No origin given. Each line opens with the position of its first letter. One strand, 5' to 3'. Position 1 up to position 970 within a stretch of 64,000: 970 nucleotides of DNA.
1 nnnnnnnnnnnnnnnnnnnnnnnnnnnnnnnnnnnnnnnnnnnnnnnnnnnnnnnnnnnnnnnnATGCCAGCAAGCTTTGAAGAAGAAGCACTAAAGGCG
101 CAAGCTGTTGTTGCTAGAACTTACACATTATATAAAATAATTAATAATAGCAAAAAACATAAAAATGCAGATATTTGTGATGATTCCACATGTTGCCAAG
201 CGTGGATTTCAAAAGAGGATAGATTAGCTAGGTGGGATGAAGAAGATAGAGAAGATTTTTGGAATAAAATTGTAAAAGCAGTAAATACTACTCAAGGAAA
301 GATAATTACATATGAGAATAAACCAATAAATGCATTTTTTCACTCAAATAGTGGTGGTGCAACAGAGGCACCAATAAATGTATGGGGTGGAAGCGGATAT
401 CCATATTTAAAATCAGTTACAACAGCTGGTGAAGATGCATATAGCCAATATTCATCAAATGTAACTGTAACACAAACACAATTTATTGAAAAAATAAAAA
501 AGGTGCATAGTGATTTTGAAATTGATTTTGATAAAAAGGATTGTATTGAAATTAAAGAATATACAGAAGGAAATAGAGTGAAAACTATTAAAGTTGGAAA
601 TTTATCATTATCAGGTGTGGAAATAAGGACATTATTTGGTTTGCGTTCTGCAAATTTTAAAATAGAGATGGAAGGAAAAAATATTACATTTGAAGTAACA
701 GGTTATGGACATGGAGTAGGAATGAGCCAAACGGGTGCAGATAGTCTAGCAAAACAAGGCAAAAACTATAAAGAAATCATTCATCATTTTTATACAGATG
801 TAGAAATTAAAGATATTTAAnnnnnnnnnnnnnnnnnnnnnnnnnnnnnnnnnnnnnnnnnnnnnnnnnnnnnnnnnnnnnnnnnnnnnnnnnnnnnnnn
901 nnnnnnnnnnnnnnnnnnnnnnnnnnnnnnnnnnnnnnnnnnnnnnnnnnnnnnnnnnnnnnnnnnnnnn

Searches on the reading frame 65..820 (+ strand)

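Call 71: search_protein_families(library=pfam, proteins=[window:65-820:+], max_evalue=0.00001)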
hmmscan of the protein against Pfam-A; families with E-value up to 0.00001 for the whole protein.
window:65-820:+ (251 aa): 1 family
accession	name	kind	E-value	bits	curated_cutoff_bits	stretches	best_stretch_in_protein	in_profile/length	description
PF08486.15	SpoIID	-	5.8e-21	75.4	23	1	1-83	25-97/97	Stage II sporulation protein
